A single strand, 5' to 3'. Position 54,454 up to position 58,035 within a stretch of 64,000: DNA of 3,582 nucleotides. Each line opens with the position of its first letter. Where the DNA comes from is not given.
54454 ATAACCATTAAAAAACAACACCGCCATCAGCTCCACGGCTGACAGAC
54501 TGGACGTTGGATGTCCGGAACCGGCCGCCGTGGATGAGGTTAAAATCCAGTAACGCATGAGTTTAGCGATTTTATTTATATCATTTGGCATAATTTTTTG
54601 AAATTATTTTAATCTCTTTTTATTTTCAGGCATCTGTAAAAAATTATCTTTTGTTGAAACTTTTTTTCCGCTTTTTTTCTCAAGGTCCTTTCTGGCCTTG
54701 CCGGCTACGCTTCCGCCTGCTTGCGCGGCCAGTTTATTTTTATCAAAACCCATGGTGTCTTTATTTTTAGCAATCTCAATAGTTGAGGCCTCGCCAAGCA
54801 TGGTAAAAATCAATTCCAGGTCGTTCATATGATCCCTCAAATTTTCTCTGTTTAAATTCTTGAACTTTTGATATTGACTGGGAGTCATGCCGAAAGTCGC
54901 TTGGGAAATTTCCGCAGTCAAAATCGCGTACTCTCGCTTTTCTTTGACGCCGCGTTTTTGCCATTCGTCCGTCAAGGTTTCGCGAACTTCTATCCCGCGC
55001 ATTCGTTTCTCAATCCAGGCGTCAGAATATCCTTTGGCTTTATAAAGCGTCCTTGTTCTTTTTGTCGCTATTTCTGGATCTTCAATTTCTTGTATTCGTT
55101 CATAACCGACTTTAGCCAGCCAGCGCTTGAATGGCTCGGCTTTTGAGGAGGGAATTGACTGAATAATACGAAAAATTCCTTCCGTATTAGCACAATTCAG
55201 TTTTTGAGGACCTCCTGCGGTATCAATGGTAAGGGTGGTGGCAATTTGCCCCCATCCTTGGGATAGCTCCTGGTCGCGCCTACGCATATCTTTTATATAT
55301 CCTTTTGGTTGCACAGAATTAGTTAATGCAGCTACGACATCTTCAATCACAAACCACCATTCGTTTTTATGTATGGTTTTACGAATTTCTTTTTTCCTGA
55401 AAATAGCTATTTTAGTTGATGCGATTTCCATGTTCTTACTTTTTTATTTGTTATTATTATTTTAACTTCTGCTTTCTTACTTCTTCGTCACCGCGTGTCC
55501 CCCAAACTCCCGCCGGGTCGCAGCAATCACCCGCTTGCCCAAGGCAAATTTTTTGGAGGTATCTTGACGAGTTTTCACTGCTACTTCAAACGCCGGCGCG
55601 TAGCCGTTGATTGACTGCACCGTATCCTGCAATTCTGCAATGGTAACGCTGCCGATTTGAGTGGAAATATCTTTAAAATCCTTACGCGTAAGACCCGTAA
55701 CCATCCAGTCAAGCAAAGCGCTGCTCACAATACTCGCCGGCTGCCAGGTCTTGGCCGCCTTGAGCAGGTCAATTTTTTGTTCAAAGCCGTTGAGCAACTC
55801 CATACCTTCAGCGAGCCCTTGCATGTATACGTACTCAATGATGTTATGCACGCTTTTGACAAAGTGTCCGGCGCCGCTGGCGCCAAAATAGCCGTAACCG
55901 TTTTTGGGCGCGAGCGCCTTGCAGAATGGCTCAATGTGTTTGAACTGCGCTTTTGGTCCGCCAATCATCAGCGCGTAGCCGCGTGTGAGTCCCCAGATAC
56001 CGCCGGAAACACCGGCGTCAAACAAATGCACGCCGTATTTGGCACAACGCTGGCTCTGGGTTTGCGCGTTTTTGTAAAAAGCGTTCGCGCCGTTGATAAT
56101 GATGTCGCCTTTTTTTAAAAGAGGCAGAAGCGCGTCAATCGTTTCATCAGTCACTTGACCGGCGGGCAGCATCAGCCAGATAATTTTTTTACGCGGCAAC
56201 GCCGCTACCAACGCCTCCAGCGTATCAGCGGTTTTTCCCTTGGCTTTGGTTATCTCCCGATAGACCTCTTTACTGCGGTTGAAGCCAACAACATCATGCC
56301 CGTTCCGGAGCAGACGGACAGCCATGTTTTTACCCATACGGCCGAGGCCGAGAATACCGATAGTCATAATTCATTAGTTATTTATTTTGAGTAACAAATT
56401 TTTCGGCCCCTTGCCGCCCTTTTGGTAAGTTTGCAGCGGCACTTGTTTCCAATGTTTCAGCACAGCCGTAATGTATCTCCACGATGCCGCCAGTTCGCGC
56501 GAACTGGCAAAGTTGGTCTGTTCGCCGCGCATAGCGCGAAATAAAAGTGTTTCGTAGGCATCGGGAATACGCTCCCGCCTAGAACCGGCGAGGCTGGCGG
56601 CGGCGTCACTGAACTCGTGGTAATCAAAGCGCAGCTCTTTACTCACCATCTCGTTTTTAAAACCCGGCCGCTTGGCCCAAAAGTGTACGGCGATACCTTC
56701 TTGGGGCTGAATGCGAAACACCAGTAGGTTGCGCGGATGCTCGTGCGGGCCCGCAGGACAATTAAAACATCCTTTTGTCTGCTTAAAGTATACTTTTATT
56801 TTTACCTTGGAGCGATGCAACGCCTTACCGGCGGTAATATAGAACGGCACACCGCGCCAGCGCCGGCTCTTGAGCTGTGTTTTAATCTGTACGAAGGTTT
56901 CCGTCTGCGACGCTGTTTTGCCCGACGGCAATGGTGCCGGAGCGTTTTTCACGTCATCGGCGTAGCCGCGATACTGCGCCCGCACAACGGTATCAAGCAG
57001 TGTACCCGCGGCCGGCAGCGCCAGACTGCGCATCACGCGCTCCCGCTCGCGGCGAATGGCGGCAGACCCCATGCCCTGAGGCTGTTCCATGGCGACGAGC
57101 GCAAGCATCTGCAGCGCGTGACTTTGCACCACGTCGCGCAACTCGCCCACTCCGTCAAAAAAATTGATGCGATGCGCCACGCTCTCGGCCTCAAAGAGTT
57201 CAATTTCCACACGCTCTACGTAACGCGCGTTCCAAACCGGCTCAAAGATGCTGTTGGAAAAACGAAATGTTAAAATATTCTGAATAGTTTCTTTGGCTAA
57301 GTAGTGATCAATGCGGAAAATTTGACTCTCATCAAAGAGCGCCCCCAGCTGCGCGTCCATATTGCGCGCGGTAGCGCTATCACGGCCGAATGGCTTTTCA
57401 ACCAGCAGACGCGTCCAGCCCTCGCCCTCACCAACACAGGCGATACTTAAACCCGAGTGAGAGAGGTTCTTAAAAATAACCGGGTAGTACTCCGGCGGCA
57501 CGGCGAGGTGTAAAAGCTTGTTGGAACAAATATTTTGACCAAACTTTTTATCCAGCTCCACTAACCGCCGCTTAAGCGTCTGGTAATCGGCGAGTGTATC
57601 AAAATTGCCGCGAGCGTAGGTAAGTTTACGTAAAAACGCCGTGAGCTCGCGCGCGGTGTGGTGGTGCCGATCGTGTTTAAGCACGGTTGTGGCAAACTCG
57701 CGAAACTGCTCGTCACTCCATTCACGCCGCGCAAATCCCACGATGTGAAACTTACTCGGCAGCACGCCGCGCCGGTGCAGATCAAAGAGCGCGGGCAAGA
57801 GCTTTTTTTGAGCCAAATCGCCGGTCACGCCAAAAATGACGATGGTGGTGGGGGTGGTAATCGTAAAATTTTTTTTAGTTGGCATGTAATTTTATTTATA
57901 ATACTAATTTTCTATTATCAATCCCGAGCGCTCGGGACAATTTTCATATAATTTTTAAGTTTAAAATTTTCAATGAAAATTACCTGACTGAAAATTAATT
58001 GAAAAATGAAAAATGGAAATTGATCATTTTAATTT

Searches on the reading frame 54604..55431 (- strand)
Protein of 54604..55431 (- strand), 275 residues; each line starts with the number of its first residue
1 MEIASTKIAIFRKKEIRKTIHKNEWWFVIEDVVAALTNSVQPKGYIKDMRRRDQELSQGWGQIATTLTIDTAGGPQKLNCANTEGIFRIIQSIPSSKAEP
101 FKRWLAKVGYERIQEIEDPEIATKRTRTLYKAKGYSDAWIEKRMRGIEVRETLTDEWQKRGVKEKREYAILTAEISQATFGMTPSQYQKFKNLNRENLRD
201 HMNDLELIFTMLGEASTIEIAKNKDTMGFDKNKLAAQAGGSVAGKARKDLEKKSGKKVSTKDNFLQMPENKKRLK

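Call 9: search_protein_families(library=pfam, proteins=[window:54604-55431:-], max_evalue=0.01)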
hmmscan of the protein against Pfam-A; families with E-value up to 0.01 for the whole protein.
window:54604-55431:- (275 aa): 1 family
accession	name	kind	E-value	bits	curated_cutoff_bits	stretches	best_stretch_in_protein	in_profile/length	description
PF02498.22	Bro-N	-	1.5e-12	48.4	25.6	1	15-107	1-92/96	BRO family, N-terminal domain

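Call 68: find_related_loci(query=window:54604-55431:-, collection=viral_contigs, flank=6000)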
Query window:54604-55431:- (275 aa) in viral_contigs; peptide patterns used: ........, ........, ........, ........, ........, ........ (x = any residue, [..] = any of these).
3 stretches matched a pattern; 2 encode a relative of the query (tblastn E <= 1e-3); 2 distinct loci.
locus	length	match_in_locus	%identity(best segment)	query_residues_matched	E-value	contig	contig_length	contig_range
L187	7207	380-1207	59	2-275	1e-106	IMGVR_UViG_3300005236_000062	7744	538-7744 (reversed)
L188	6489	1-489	71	112-274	9e-77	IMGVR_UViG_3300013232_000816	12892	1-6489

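Call 69: search_protein_families(library=ncbifam, proteins=[window:54604-55431:-], max_evalue=0.01)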
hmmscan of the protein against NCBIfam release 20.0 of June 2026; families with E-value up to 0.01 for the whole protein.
window:54604-55431:- (275 aa): 1 family
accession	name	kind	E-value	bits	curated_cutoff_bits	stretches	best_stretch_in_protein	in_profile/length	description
NF008573.0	PRK11525.1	equivalog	0.0015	18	242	1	145-228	144-229/288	DNA damage-inducible protein D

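Call 70: search_protein_families(library=phrogs, proteins=[window:54604-55431:-], max_evalue=0.001)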
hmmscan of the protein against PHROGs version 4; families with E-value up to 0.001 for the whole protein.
window:54604-55431:- (275 aa): 13 families
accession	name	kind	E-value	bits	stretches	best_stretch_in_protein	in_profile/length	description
phrog_15286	-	unknown function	5.2e-84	282.5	1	7-264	6-266/274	-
phrog_28094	-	unknown function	7.1e-14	52.8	1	207-263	1-57/66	-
phrog_130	-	transcription regulation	1.2e-08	35.4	1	3-208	155-355/480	anti-repressor Ant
phrog_9976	-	transcription regulation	2.8e-08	34.9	1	7-114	2-99/188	anti-repressor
phrog_2899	-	transcription regulation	3.2e-08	34.5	1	8-157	7-145/263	anti-repressor Ant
phrog_7940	-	unknown function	3e-06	28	1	11-115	9-103/252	-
phrog_5060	-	transcription regulation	5.8e-06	27.5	1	7-200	8-201/224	anti-repressor Ant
phrog_2593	-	transcription regulation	8.3e-06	26.7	1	11-107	27-121/255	anti-repressor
phrog_2657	-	transcription regulation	1e-05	26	1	5-208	26-193/243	transcriptional regulator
phrog_2011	-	transcription regulation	1.1e-05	26.4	1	10-107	8-104/275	anti-repressor Ant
phrog_463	-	transcription regulation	0.00019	22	1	7-107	4-98/250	anti-repressor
phrog_8036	-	unknown function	0.00021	21.6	1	147-256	149-256/290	-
phrog_245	-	transcription regulation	0.0004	21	1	7-105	42-129/319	anti-repressor Ant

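Call 71: search_solved_structures(query=window:54604-55431:-, max_evalue=1)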
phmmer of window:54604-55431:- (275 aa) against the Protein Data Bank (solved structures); distinct sequences matched with E-value up to 1: 8.
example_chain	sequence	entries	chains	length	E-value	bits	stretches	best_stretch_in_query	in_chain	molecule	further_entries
5zqk_A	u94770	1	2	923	0.0046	19.6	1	41-115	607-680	Non Structural Protein 5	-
7xd8_A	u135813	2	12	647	0.011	18.3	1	41-115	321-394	NS5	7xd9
5k5m_A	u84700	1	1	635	0.011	18.3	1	41-115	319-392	RNA Dependent RNA Polymerase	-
7hkb_A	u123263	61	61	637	0.011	18.3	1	41-115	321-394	Genome polyprotein | NS5 RNA-dependent RNA polymerase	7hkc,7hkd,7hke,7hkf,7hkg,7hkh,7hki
6izx_A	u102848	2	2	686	0.013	18.1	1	41-115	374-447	Genome polyprotein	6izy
6kr2_A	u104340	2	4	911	0.016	17.8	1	41-115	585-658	Genome polyprotein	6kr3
8t12_B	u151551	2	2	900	0.016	17.8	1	41-115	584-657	Non-structural protein 5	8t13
9dtt_A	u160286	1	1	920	0.016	17.8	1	41-115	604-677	RNA-directed RNA polymerase NS5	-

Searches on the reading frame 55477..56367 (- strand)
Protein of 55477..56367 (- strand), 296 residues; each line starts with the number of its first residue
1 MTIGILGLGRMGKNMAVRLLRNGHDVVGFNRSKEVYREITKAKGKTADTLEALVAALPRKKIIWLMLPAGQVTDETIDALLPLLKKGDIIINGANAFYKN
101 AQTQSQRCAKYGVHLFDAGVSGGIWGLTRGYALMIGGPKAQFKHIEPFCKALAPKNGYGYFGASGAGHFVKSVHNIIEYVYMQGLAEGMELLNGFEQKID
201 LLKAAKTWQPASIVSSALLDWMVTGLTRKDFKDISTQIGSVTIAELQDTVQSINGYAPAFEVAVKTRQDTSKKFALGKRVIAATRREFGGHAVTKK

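Call 9: search_protein_families(library=pfam, proteins=[window:55477-56367:-], max_evalue=0.01)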
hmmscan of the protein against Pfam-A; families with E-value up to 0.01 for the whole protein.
window:55477-56367:- (296 aa): 10 families
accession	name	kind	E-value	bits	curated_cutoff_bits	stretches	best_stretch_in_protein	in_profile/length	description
PF03446.21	NAD_binding_2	-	3.6e-39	134.8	21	1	2-154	1-154/161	NAD binding domain of 6-phosphogluconate dehydrogenase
PF02826.25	2-Hacid_dh_C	-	2e-09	37.5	25.1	1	2-94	38-127/178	D-isomer specific 2-hydroxyacid dehydrogenase, NAD binding domain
PF03807.23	F420_oxidored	-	2.1e-08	35.1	21.6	1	2-92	1-90/94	NADP oxidoreductase coenzyme F420-dependent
PF00393.24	6PGD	-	7.6e-06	26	27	1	167-195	1-29/290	6-phosphogluconate dehydrogenase, C-terminal domain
PF03435.24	Sacchrp_dh_NADP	-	3.3e-05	24.7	25.1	1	3-120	1-100/129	Saccharopine dehydrogenase NADP binding domain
PF02558.23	ApbA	-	0.00014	22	22.2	1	3-45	1-42/150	Ketopantoate reductase PanE/ApbA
PF01210.29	NAD_Gly3P_dh_N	-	0.0014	19.1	23.1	1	3-44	2-43/158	NAD-dependent glycerol-3-phosphate dehydrogenase N-terminus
PF02737.24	3HCDH_N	-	0.0031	17.9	22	1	2-47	1-46/180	3-hydroxyacyl-CoA dehydrogenase, NAD binding domain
PF01488.26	Shikimate_DH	-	0.0051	17.3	24.3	0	2-63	14-79/138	Shikimate / quinate 5-dehydrogenase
PF02254.24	TrkA_N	-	0.0074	17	23.8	0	5-42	3-40/116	TrkA-N domain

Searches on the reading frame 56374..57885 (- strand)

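Call 9: search_protein_families(library=pfam, proteins=[window:56374-57885:-], max_evalue=0.01)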
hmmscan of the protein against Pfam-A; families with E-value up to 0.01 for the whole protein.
window:56374-57885:- (503 aa): 2 families
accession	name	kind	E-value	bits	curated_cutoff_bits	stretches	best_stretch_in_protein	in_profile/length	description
PF02781.21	G6PD_C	-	1.1e-80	271.4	27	1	205-496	1-283/296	Glucose-6-phosphate dehydrogenase, C-terminal domain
PF00479.28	G6PD_N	-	8.3e-58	196.5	22.1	1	16-203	1-183/183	Glucose-6-phosphate dehydrogenase, NAD binding domain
